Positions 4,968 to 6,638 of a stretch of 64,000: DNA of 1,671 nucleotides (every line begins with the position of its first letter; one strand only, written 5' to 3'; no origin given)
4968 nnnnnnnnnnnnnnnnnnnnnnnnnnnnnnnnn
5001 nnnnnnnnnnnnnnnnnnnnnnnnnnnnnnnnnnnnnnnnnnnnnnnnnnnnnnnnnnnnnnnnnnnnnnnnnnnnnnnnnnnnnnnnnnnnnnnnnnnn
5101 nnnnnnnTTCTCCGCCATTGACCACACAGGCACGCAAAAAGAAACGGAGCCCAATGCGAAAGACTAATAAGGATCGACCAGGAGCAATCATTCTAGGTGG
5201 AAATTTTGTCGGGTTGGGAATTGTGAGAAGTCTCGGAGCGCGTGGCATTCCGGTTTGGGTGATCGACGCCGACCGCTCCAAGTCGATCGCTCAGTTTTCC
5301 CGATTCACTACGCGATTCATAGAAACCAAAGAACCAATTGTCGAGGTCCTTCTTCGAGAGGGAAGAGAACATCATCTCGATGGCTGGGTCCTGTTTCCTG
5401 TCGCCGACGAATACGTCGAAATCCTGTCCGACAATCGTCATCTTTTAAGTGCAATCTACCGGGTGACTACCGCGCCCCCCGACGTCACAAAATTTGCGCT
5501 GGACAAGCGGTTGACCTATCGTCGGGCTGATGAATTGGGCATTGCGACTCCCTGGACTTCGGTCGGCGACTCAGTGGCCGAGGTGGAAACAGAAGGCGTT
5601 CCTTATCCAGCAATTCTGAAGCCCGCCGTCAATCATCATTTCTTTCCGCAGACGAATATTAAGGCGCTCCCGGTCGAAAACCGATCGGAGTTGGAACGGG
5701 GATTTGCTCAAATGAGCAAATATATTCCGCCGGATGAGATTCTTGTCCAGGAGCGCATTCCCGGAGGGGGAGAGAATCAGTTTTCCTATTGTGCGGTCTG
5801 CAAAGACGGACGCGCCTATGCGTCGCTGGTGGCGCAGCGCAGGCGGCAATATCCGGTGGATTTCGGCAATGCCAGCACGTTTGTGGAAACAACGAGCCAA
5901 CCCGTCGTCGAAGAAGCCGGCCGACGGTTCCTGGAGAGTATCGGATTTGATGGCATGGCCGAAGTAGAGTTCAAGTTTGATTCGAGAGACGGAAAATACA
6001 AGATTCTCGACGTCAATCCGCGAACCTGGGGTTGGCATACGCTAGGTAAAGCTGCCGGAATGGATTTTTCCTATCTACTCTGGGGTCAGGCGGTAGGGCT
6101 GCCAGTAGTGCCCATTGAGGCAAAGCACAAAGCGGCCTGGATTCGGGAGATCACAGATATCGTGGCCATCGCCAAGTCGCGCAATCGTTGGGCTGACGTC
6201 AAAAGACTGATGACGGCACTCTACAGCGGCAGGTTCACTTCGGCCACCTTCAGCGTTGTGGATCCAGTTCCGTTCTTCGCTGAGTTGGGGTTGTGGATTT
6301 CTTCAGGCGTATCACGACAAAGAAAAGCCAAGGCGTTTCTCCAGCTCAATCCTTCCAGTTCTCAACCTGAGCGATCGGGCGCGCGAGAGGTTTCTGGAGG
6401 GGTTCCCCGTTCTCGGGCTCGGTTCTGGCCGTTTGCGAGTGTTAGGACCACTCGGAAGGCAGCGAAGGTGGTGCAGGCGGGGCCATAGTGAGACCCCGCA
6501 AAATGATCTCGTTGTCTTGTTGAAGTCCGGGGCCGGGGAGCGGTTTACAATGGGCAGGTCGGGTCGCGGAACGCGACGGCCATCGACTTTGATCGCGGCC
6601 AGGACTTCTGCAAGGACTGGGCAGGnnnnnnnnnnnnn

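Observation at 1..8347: Stand-alone exosortase embedded in a carrier-protein / ATP-grasp / PPTase biosynthetic cassette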

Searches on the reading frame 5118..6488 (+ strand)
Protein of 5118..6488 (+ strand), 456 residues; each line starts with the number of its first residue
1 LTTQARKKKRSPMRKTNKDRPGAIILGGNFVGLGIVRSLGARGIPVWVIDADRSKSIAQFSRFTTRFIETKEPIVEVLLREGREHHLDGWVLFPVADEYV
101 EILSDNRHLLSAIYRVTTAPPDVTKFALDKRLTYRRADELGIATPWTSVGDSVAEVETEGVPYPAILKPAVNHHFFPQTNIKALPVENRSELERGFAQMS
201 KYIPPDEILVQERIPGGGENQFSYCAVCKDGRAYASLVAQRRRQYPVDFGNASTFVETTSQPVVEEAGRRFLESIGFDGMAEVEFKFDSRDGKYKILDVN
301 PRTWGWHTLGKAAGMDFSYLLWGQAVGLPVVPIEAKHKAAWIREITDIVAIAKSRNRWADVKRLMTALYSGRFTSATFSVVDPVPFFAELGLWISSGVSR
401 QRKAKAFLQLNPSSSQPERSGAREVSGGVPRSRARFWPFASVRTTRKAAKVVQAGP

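Call 5: search_protein_families(library=pfam, proteins=[window:5118-6488:+])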
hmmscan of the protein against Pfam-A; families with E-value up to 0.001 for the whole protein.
window:5118-6488:+ (456 aa): 3 families
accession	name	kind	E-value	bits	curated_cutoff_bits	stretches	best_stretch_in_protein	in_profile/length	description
PF15632.11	ATPgrasp_Ter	-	3.7e-06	27.2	29.1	1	208-345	5-128/131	ATP-grasp in the biosynthetic pathway with Ter operon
PF02655.19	ATP-grasp_3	-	0.00019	22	23.2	1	129-303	3-157/160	ATP-grasp domain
PF02786.22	CPSase_L_D2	-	0.00081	19.4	19.8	0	239-317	117-195/211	Carbamoyl-phosphate synthase L chain, ATP binding domain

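Call 6: search_protein_families(library=ncbifam, proteins=[window:5118-6488:+])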
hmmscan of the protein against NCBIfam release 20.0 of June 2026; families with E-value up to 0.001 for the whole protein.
window:5118-6488:+ (456 aa): 5 families
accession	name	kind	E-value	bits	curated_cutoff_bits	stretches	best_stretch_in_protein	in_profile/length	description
NF009402.0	PRK12767.1-1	equivalog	8.8e-13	47.8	218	1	26-315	10-288/329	carbamoyl phosphate synthase-like protein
NF005315.0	PRK06849.1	equivalog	8.2e-11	41.5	406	1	31-394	16-359/389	hypothetical protein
NF009404.0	PRK12767.1-3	equivalog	6.3e-07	28.6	316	1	46-326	28-307/344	carbamoyl phosphate synthase-like protein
NF009405.0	PRK12767.1-4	equivalog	2.7e-06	26.6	390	1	76-326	60-289/320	carbamoyl phosphate synthase-like protein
NF009406.0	PRK12767.1-5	equivalog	5.2e-06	25.8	271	1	78-321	63-289/327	carbamoyl phosphate synthase-like protein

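Call 49: search_solved_structures(query=window:5118-6488:+, max_evalue=0.01)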
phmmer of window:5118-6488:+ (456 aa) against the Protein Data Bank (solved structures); distinct sequences matched with E-value up to 0.01: 1.
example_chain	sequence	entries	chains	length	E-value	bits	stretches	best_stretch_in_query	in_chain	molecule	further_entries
3se7_A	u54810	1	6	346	0.00046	22.4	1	125-300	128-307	VanA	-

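Call 53: find_homologous_proteins(query=window:5118-6488:+, max_evalue=0.00001)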
Query window:5118-6488:+ (456 aa): 1734 proteins with E <= 0.00001 among 8000 candidates; the best 120 are listed.
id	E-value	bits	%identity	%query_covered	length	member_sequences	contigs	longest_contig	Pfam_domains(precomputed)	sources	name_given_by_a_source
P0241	0.0e+0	1011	100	97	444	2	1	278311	PF15632.12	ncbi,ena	-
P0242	3.0e-229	780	79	95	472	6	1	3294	PF15632.12,PF02786.23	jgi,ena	jgi:predicted ATP-grasp superfamily ATP-dependent carboligase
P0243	1.2e-228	778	78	95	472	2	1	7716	PF15632.12,PF02786.23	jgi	jgi:D-aspartate ligase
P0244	4.1e-227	773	78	95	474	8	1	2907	PF15632.12,PF02786.23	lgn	-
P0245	3.9e-226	769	78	95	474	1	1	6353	PF15632.12,PF02786.23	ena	-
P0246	1.3e-225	768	76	95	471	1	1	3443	PF15632.12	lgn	-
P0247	1.4e-225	768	77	95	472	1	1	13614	PF15632.12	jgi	jgi:predicted ATP-grasp superfamily ATP-dependent carboligase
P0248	2.2e-225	767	77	95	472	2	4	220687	PF15632.12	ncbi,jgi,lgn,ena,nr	ncbi:MAG TPA: ATP-grasp domain-containing protein [Terriglobales bacterium]|nr:ATP-grasp domain-cont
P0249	5.0e-225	766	77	96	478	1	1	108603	PF15632.12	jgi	jgi:predicted ATP-grasp superfamily ATP-dependent carboligase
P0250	5.6e-225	765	78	95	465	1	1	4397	PF15632.12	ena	-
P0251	6.4e-225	765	76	97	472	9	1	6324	PF15632.12,PF02786.23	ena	-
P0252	9.3e-225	765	77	95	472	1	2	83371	PF15632.12,PF02786.23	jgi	jgi:D-aspartate ligase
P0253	1.1e-224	765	76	96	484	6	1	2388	PF15632.12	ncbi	-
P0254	1.8e-224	764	76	95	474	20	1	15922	PF15632.12,PF02786.23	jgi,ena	-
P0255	5.8e-224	762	79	91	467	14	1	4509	PF15632.12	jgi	jgi:predicted ATP-grasp superfamily ATP-dependent carboligase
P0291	7.4e-218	742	75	96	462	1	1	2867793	PF15632.12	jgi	jgi:D-aspartate ligase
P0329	6.6e-206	703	77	86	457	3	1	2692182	-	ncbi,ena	-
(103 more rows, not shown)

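Call 54: find_encoding_contigs(protein=P0248, flank=10000, max_places=1)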
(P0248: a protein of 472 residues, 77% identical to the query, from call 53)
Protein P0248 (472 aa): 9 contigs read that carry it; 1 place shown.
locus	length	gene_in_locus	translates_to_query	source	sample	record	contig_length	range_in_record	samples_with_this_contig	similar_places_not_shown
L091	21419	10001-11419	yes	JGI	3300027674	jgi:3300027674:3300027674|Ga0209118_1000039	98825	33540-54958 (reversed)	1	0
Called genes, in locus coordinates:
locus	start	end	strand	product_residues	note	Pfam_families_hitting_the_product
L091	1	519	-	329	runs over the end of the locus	PF00550:PP-binding, PF12146:Hydrolase_4 (weak), PF00561:Abhydrolase_1 (weak), PF00975:Thioesterase, PF12697:Abhydrolase_6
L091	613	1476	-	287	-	PF01063:Aminotran_4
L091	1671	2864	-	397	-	PF00550:PP-binding, PF00975:Thioesterase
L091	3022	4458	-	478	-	PF00171:Aldedh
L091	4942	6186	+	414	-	PF00070:Pyr_redox (faint), PF01266:DAO (faint), PF01494:FAD_binding_3 (faint), PF01946:Thi4 (faint), PF03486:HI0933_like (faint), PF07992:Pyr_redox_2, PF13434:Lys_Orn_oxgnase, PF13738:Pyr_redox_3, +4 more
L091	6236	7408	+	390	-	PF15632:ATPgrasp_Ter (weak)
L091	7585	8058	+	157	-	PF05899:Cupin_3, PF07883:Cupin_2 (weak)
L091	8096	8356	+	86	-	-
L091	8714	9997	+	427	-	PF00070:Pyr_redox (faint), PF00743:FMO-like (faint), PF01266:DAO (faint), PF03486:HI0933_like (faint), PF07992:Pyr_redox_2, PF13738:Pyr_redox_3, PF13434:Lys_Orn_oxgnase, PF07992:Pyr_redox_2, +3 more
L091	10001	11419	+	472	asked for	PF15632:ATPgrasp_Ter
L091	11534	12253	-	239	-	PF13240:Zn_Ribbon_1 (weak)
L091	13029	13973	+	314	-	PF00149:Metallophos, PF12850:Metallophos_2 (faint)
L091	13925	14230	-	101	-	-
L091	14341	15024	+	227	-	PF00072:Response_reg (weak), PF00196:GerE, PF08281:Sigma70_r4_2 (weak)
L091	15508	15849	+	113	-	-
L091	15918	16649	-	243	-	PF00072:Response_reg, PF08281:Sigma70_r4_2 (faint), PF00196:GerE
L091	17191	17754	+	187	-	PF02357:NusG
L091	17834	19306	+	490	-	PF00072:Response_reg, PF00158:Sigma54_activat, PF14532:Sigma54_activ_2, PF07728:AAA_5, PF25601:AAA_lid_14, PF02954:HTH_8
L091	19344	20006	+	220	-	PF02563:Poly_export, PF10531:SLBB, PF22461:SLBB_2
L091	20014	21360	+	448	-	-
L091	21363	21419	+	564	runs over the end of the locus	PF13807:GNVR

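Call 55: find_encoding_contigs(protein=P0291, flank=10000, max_places=1)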
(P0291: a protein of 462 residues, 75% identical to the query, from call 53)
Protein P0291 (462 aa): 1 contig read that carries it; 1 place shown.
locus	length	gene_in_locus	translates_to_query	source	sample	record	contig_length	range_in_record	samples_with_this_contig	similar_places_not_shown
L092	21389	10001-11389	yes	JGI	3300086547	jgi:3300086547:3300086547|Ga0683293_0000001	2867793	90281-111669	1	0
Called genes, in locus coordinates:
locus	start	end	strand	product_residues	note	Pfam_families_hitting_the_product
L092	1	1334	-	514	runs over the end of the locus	PF02776:TPP_enzyme_N, PF02775:TPP_enzyme_C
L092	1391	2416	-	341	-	PF00550:PP-binding, PF12697:Abhydrolase_6 (faint), PF00561:Abhydrolase_1 (weak), PF00975:Thioesterase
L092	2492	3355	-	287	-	PF01063:Aminotran_4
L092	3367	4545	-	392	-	PF00550:PP-binding, PF00561:Abhydrolase_1 (weak), PF00975:Thioesterase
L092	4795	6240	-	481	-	PF00171:Aldedh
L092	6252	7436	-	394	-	-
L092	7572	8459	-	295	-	PF13641:Glyco_tranf_2_3, PF00535:Glycos_transf_2, PF10111:Glyco_tranf_2_2 (weak)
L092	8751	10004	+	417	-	PF01946:Thi4 (faint), PF13241:NAD_binding_7 (faint), PF00070:Pyr_redox (faint), PF07992:Pyr_redox_2, PF13738:Pyr_redox_3, PF13434:Lys_Orn_oxgnase, PF00743:FMO-like (weak), PF07992:Pyr_redox_2, +2 more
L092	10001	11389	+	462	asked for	PF15632:ATPgrasp_Ter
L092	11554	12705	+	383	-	PF00155:Aminotran_1_2, PF00266:Aminotran_5 (weak), PF01053:Cys_Met_Meta_PP (weak)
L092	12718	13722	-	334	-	PF02423:OCD_Mu_crystall, PF01488:Shikimate_DH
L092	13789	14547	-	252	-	PF13489:Methyltransf_23, PF08003:Methyltransf_9 (weak), PF06325:PrmA (weak), PF13847:Methyltransf_31, PF08241:Methyltransf_11, PF08242:Methyltransf_12, PF13649:Methyltransf_25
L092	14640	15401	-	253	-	PF05988:DUF899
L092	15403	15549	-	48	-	-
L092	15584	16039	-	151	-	-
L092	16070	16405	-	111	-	PF12840:HTH_20, PF01022:HTH_5, PF12802:MarR_2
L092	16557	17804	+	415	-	PF00144:Beta-lactamase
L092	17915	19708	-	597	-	PF01565:FAD_binding_4, PF08031:BBE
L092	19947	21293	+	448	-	PF01565:FAD_binding_4, PF04030:ALO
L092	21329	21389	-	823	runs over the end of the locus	PF12704:MacB_PCD, PF02687:FtsX, PF12704:MacB_PCD, PF02687:FtsX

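Call 56: find_encoding_contigs(protein=P0329, flank=10000, max_places=1)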
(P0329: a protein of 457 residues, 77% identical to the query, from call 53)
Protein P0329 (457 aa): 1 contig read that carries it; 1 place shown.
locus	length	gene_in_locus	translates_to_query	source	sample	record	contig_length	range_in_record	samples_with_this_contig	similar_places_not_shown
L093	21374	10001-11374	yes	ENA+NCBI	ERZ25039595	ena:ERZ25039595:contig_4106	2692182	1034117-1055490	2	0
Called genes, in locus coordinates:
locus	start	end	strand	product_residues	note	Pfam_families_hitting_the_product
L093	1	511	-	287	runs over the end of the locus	PF01063:Aminotran_4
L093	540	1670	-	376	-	PF00550:PP-binding, PF00561:Abhydrolase_1, PF00975:Thioesterase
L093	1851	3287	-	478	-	PF00171:Aldedh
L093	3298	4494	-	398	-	-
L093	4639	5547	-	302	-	PF13641:Glyco_tranf_2_3, PF00535:Glycos_transf_2, PF10111:Glyco_tranf_2_2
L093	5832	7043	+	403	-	-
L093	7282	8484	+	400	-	PF13480:Acetyltransf_6, PF02388:FemAB (weak)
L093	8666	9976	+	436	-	PF00743:FMO-like (faint), PF01488:Shikimate_DH (faint), PF01494:FAD_binding_3 (faint), PF07992:Pyr_redox_2, PF13738:Pyr_redox_3, PF13434:Lys_Orn_oxgnase, PF07992:Pyr_redox_2, PF13738:Pyr_redox_3 (weak), +4 more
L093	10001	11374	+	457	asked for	-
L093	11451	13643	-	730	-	PF02065:Melibiase, PF16499:Melibiase_2 (weak), PF02065:Melibiase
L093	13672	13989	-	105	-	-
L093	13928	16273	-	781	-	PF06202:GDE_C (faint), PF22422:MGH1-like_GH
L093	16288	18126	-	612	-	PF07944:Beta-AFase-like_GH127_cat, PF20736:Glyco_hydro127M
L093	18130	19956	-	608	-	PF13517:FG-GAP_3, PF01839:FG-GAP (weak), PF13517:FG-GAP_3, PF07593:UnbV_ASPIC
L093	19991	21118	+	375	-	PF23914:TPR_CcmH_CycH (faint), PF13424:TPR_12 (faint), PF00515:TPR_1 (faint), PF07719:TPR_2 (faint), PF13174:TPR_6 (faint), PF12895:ANAPC3 (weak), PF14559:TPR_19 (weak), PF09976:TPR_21 (weak), +9 more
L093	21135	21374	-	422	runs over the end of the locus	-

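Call 93: predict_structure(alignment_id=A3)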
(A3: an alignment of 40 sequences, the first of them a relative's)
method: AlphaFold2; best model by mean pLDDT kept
length: 444 residues; sequences in the alignment: 40
mean_pLDDT: 78.3   pTM: 0.79
mean pLDDT of the five models: 78.3, 78.1, 77.3, 73.5, 68.1
residues with pLDDT >= 90: 171; 70-90: 166; 50-70: 47; < 50: 60
segments of 3 or more residues with pLDDT < 50: 1-5, 234-239, 398-444
pLDDT, mean of each block of 10 residues (from residue 1): 56 88 90 91 79 93 95 95 86 94 91 86 96 92 88 86 55 88 87 90 85 93 90 49 82 96 92 94 88 78 91 91 79 71 81 81 72 79 68 61 31 29 27 29 33
secondary structure, 60 per line:
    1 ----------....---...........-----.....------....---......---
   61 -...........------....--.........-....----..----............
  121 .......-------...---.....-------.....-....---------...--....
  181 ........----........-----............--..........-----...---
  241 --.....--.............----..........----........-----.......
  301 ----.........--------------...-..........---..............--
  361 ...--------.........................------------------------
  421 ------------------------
elements in order: E11-14 H18-28 E34-38 H45-48 E52-57 H62-72 E79-82 H85-93 H95-98 H109-116 H118-127 E135-137 H141-145 E153-157 E172-174 H177-188 E196-200 E209-217 E220-229 E243-247 H250-262 E267-276 E281-288 H294-300 H305-313 E328-330 H332-341 H345-358 E361-363 H372-396
